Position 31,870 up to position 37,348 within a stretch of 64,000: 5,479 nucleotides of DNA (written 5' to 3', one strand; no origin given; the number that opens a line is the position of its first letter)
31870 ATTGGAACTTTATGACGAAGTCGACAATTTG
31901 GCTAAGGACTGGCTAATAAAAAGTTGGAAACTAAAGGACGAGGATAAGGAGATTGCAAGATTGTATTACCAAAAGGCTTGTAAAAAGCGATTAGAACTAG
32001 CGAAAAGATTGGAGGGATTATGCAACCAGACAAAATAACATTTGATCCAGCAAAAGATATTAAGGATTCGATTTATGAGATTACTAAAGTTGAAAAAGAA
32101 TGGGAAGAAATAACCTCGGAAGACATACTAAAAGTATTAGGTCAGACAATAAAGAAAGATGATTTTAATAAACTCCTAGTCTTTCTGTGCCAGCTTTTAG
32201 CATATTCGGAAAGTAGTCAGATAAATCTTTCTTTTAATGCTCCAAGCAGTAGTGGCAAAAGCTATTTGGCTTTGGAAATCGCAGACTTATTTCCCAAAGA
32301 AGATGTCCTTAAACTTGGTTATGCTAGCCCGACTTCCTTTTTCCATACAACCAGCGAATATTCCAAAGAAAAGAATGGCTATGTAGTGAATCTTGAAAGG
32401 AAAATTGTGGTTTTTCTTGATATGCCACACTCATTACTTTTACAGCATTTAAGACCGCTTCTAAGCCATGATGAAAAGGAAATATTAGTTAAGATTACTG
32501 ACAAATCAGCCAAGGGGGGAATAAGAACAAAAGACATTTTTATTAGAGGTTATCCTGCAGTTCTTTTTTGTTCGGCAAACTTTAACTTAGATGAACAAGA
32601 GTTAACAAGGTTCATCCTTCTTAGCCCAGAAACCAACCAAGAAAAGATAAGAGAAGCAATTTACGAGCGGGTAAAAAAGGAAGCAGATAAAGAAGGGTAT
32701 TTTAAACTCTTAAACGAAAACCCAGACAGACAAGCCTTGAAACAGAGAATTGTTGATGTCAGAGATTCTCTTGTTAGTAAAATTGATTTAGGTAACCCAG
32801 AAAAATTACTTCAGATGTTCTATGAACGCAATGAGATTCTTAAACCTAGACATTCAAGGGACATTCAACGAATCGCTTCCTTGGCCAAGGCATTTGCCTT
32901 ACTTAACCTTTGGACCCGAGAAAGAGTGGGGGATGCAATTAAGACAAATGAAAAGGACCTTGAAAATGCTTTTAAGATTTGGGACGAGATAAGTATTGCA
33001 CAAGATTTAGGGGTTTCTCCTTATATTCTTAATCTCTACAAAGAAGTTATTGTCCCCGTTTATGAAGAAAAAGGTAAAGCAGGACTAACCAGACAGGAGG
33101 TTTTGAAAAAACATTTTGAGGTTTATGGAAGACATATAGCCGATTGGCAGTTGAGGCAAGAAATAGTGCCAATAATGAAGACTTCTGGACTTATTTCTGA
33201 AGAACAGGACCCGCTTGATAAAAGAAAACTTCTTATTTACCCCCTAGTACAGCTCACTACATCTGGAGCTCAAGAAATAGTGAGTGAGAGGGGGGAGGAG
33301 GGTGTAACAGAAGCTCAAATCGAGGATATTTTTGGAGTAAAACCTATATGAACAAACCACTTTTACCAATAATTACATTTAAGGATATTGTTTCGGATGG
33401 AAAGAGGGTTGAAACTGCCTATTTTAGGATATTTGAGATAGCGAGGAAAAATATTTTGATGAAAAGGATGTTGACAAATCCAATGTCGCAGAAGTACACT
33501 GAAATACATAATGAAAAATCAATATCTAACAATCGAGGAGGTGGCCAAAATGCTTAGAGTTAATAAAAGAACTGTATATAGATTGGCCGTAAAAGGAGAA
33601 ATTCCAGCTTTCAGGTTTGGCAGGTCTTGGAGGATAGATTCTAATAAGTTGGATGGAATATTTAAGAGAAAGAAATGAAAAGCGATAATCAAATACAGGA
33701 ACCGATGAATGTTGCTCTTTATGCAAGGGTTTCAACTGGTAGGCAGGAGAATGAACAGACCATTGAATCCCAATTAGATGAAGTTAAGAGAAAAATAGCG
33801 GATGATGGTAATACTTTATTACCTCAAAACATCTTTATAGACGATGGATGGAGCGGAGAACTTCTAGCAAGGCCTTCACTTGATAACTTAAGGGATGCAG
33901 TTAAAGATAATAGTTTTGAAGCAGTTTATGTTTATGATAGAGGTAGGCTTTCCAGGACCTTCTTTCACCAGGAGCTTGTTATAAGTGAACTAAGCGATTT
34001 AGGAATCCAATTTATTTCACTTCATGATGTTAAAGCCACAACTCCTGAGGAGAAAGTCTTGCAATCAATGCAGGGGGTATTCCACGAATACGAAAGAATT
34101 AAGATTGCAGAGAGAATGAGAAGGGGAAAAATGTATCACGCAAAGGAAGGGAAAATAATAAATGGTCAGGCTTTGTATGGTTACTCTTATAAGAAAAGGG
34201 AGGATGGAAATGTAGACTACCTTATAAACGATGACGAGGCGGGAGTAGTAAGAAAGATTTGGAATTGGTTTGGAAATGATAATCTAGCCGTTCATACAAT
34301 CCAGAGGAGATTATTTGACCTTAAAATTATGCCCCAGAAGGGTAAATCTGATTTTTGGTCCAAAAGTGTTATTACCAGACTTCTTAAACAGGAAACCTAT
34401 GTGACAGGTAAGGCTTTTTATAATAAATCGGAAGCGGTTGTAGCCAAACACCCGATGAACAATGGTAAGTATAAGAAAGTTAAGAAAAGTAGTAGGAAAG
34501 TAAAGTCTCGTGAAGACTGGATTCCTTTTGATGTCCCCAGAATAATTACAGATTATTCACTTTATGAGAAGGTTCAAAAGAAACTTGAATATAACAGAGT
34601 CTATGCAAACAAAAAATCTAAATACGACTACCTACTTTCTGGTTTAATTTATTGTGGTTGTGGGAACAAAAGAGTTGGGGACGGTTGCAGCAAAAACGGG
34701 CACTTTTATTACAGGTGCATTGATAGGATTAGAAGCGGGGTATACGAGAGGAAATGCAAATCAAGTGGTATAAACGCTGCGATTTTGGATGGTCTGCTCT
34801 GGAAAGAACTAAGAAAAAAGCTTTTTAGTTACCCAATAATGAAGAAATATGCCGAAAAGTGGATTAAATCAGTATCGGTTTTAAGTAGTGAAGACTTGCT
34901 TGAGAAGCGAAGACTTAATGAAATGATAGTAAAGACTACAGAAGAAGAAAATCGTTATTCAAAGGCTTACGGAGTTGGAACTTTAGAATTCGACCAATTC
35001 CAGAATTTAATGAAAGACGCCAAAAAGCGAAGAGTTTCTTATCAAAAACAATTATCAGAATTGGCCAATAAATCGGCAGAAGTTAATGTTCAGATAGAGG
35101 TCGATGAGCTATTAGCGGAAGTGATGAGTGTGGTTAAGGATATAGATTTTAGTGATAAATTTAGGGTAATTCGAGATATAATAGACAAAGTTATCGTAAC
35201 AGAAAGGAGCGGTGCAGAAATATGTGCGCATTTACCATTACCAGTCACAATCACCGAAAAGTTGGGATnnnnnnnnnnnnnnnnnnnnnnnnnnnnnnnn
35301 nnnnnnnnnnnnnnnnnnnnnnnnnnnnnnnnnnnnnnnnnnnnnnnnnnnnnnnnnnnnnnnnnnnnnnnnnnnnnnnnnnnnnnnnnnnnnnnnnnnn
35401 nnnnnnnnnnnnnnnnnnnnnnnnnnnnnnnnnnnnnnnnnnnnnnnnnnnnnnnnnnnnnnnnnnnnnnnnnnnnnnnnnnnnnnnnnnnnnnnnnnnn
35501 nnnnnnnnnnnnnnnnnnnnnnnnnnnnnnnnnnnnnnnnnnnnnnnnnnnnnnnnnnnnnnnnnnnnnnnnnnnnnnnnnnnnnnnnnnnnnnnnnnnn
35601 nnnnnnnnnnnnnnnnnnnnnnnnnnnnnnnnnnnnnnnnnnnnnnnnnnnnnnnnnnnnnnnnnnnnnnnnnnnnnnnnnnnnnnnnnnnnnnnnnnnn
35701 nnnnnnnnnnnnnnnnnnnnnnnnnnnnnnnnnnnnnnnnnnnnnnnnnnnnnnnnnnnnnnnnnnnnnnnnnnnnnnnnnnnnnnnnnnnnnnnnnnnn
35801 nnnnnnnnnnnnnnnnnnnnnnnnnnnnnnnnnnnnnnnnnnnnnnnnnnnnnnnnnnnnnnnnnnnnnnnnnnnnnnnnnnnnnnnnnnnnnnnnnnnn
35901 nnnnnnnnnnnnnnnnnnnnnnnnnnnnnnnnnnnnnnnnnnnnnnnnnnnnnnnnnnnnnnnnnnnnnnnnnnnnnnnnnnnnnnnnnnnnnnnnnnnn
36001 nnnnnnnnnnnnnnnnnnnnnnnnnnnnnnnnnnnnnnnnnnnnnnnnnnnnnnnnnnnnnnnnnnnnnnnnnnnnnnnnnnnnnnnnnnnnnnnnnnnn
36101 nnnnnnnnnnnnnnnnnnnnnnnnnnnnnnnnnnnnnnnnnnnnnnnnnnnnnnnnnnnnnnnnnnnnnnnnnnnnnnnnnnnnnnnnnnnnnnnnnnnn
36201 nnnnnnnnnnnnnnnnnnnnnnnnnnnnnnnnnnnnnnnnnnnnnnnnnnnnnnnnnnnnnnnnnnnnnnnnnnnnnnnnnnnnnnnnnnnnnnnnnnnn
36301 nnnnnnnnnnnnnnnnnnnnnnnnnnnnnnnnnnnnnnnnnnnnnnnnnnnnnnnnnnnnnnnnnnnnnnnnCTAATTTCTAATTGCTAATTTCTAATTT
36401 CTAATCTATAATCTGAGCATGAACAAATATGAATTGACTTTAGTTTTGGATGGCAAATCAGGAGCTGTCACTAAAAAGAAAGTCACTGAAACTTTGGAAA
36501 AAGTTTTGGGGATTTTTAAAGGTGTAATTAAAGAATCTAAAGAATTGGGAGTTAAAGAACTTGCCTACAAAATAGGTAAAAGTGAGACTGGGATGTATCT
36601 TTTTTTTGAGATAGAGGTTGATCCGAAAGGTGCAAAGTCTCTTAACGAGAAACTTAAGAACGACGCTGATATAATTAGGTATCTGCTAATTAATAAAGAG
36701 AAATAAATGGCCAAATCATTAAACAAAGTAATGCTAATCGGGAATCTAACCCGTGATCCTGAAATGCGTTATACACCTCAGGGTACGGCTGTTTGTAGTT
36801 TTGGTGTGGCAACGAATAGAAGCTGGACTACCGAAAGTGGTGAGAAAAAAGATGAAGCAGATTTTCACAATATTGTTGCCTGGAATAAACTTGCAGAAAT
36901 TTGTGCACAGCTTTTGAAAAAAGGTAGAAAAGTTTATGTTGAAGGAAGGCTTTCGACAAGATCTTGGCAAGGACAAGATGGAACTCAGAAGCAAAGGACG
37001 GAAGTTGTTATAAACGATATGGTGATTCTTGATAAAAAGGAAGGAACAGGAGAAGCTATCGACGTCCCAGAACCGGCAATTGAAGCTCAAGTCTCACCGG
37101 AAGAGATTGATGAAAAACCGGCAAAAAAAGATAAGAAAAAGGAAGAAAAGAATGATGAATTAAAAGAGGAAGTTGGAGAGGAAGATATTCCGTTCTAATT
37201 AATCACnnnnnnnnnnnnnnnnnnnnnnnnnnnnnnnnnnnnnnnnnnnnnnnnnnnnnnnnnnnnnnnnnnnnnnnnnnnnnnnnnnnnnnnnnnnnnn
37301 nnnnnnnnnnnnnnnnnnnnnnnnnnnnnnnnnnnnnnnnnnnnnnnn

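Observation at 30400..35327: Element maintenance module: wHTH protein, P-loop primase/helicase-like NTPase, unannotated Xis-like ORF, serine integrase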

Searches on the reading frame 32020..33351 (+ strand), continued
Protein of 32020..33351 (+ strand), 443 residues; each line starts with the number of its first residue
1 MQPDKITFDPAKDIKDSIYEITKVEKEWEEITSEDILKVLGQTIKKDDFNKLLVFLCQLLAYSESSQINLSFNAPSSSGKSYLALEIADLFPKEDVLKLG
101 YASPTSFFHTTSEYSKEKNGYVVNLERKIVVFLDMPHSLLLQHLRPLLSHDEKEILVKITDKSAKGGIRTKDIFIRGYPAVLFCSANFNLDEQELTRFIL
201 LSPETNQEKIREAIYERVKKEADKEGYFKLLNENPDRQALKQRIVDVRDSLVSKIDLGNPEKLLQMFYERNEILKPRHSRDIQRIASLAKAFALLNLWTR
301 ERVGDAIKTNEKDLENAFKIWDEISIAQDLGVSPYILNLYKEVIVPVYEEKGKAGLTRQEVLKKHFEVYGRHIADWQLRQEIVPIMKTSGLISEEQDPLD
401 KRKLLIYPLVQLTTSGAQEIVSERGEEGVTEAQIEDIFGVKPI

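Call 74: list_cluster_members(proteins=[P0001, P0121])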
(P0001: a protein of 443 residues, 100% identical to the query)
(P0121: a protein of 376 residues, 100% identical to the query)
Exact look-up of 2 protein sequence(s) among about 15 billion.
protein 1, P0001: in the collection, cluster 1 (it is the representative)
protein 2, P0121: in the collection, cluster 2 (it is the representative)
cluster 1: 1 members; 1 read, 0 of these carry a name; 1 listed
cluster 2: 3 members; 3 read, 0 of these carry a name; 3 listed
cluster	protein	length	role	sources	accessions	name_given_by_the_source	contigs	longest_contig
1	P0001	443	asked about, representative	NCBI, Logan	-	-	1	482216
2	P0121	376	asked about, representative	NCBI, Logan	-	-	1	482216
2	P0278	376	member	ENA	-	-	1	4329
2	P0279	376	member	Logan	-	-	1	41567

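Call 93: fold_search(model_id=the predicted structure, library=viral)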
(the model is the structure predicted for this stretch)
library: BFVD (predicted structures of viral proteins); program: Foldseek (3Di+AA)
matches with E <= 10: 607; with E <= 0.001: 85
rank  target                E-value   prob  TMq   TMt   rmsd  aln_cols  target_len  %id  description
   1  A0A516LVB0            8.9e-17  1.00  0.53  0.33   7.2       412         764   18  (no name in the UniProt tables at hand)
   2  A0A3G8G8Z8            3.2e-14  1.00  0.52  0.39   6.8       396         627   15  (no name in the UniProt tables at hand)
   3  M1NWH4                3.2e-13  1.00  0.58  0.42   7.1       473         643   14  (no name in the UniProt tables at hand)
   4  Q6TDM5                1.3e-12  1.00  0.59  0.57   5.2       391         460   15  ORF A460 [Sulfolobus virus Kamchatka 1]
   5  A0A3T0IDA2            5.6e-09  1.00  0.42  0.38  15.4       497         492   14  (no name in the UniProt tables at hand)
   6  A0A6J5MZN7            6.6e-09  1.00  0.37  0.39  13.8       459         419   12  DUF3987 domain-containing protein [uncultured Caudovirales phage]
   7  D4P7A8                1.1e-07  1.00  0.42  0.32  16.9       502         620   14  (no name in the UniProt tables at hand)
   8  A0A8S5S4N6            1.1e-07  1.00  0.41  0.27  12.1       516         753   14  NrS-1 polymerase-like HBD domain-containing protein [Siphoviridae sp. ctJ7x27]
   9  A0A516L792            2.5e-07  1.00  0.41  0.42  10.0       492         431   11  (no name in the UniProt tables at hand)
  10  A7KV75                3.1e-07  1.00  0.37  0.35  16.4       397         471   14  (no name in the UniProt tables at hand)
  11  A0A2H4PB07            3.6e-07  1.00  0.35  0.33  18.8       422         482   12  (no name in the UniProt tables at hand)
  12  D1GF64                4.5e-07  1.00  0.32  0.30   9.1       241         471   17  Uncharacterized protein [Sulfolobus spindle-shaped virus 7]
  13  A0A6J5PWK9            7.9e-07  1.00  0.41  0.36  16.9       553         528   11  Uncharacterized protein [uncultured Caudovirales phage]
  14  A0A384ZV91            7.9e-07  1.00  0.37  0.16  13.1       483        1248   13  (no name in the UniProt tables at hand)
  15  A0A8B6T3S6            9.3e-07  1.00  0.33  0.25  24.5       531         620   10  (no name in the UniProt tables at hand)
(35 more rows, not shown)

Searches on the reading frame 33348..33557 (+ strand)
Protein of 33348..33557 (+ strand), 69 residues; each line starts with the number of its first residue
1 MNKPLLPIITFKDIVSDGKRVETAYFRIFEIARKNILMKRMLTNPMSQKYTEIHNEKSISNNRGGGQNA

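Call 6: search_protein_families(library=pfam, proteins=[window:33348-33557:+], max_evalue=0.1)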
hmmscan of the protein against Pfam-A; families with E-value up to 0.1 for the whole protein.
window:33348-33557:+ (69 aa): 0 families

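Call 7: search_protein_families(library=phrogs, proteins=[window:33348-33557:+], max_evalue=0.1)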
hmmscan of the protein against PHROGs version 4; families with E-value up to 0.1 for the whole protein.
window:33348-33557:+ (69 aa): 0 families

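Call 15: search_protein_families(library=ncbifam, proteins=[window:33348-33557:+], max_evalue=0.1)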
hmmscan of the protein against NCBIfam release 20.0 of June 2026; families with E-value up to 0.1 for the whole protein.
window:33348-33557:+ (69 aa): 0 families

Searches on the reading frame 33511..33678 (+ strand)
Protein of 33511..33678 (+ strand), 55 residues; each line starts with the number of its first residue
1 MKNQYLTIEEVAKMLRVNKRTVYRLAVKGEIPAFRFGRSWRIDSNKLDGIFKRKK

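Call 6: search_protein_families(library=pfam, proteins=[window:33511-33678:+], max_evalue=0.1)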
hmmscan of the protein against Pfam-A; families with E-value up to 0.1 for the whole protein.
window:33511-33678:+ (55 aa): 11 families
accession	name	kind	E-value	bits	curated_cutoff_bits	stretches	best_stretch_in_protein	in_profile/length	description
PF12728.13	HTH_17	-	3.7e-16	59.5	27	1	5-48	1-44/51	Helix-turn-helix domain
PF13384.12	HTH_23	-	0.00017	21.7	24.6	1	5-25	17-37/50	Homeodomain-like domain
PF00376.29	MerR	-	0.0011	19.2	28.2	1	7-32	1-26/38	MerR family regulatory protein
PF13551.12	HTH_29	-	0.0078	16.7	28.1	1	7-25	14-32/64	Winged helix-turn helix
PF01381.28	HTH_3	-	0.035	14.6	23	1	2-25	6-29/55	Helix-turn-helix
PF13518.12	HTH_28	-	0.042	14.4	25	1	2-25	10-32/52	Helix-turn-helix domain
PF13542.12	HTH_Tnp_ISL3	-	0.062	13.2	27.4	1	7-25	28-46/51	Helix-turn-helix domain of transposase family ISL3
PF08279.18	HTH_11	-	0.069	13.5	25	1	3-24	12-34/55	HTH domain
PF24964.1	DUF7769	-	0.075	13.2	27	0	7-24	26-43/55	Domain of unknown function (DUF7769)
PF13309.12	HTH_22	-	0.081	13.4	29.6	0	8-24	44-60/63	HTH domain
PF00440.29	TetR_N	-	0.095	12.9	24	0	6-24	17-35/47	Bacterial regulatory proteins, tetR family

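Call 7: search_protein_families(library=phrogs, proteins=[window:33511-33678:+], max_evalue=0.1)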
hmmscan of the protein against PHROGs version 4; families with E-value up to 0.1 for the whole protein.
window:33511-33678:+ (55 aa): 25 families
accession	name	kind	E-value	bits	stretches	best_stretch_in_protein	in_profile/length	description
phrog_66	-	integration and excision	7.5e-10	40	1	3-54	91-143/412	excisionase and transcriptional regulator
phrog_10045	-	DNA, RNA and nucleotide metabolism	4.2e-09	37.1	1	3-49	18-65/74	HTH DNA binding protein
phrog_6401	-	DNA, RNA and nucleotide metabolism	1.8e-07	32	1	3-42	7-47/64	DNA binding protein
phrog_1840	-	integration and excision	5.2e-06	27.9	1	6-48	7-50/90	excisionase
phrog_15534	-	DNA, RNA and nucleotide metabolism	6.5e-06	27.6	1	2-55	40-92/93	HTH DNA binding protein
phrog_2907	-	integration and excision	1.9e-05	26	1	1-35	2-36/117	excisionase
phrog_7338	-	unknown function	3.6e-05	25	1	2-50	27-76/87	-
phrog_12527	-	integration and excision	5e-05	24.4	1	6-51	30-75/130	excisionase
phrog_7506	-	integration and excision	0.00048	21.5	1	5-44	15-54/78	recombination directionality factor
phrog_57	-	head and packaging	0.00084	20.2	1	1-48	8-56/199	terminase small subunit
phrog_25262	-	unknown function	0.0014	19.5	1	4-35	33-64/106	-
phrog_1877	-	DNA, RNA and nucleotide metabolism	0.0015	19.4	1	3-54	58-109/129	DNA binding protein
phrog_25665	-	integration and excision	0.0019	19.4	1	2-47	22-67/93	excisionase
phrog_989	-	unknown function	0.0072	17.1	1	1-25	2-26/70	-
phrog_16129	-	integration and excision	0.0079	17.1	1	5-27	13-35/67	excisionase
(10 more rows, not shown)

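Call 15: search_protein_families(library=ncbifam, proteins=[window:33511-33678:+], max_evalue=0.1)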
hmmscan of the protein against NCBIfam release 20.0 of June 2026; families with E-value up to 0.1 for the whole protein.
window:33511-33678:+ (55 aa): 5 families
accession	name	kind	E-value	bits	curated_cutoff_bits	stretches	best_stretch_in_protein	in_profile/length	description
TIGR01764.1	excise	domain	2e-15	56.9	28.8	1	5-48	1-44/49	excisionase family DNA-binding protein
NF047737.1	antiphage_MADS1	equivalog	7.3e-13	48.5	80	1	4-48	2-46/49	methylation-associated defense system helix-turn-helix domain-containing protein MAD1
NF033787.1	HTH_BldC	subfamily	2.2e-07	30.6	77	1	5-35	2-32/49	BldC family transcriptional regulator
NF040990.2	MamR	equivalog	0.024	15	100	1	7-42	45-80/91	magnetosome protein MamR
NF033518.0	transpos_IS607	equivalog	0.044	13.3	110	1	10-54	2-47/187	IS607 family transposase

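Call 96: search_solved_structures(query=window:33511-33675:+, max_evalue=0.01)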
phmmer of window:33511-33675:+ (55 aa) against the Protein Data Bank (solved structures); distinct sequences matched with E-value up to 0.01: 0.

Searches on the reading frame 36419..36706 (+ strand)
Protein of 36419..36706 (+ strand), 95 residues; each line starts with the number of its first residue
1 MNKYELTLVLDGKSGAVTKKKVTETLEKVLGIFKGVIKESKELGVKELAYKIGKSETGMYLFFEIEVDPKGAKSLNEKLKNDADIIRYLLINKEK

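Call 89: search_protein_families(library=pfam, proteins=[window:36419-36706:+], max_evalue=0.001)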
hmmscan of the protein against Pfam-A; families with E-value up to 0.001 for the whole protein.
window:36419-36706:+ (95 aa): 1 family
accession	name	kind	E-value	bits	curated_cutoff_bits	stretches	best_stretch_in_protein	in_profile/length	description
PF01250.22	Ribosomal_S6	-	2.8e-18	66.3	27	1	3-91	1-89/90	Ribosomal protein S6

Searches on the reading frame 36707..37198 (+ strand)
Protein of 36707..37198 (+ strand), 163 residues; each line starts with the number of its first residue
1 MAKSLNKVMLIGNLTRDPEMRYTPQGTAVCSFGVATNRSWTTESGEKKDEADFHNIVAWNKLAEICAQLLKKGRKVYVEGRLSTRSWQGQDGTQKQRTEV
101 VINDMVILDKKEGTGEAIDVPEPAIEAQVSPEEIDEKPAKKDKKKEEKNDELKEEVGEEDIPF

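Call 89: search_protein_families(library=pfam, proteins=[window:36707-37198:+], max_evalue=0.001)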
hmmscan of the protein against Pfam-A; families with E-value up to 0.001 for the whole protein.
window:36707-37198:+ (163 aa): 3 families
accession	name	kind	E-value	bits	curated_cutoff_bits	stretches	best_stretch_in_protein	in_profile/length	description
PF00436.31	SSB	-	2e-40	137.5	26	1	5-106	1-102/104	Single-strand binding protein family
PF22657.2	SSB_1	-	4e-05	24.1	27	1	6-86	1-79/91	Another single-strand binding protein family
PF01336.31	tRNA_anti-codon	-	0.00034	20.9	27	1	53-108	28-75/75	OB-fold nucleic acid binding domain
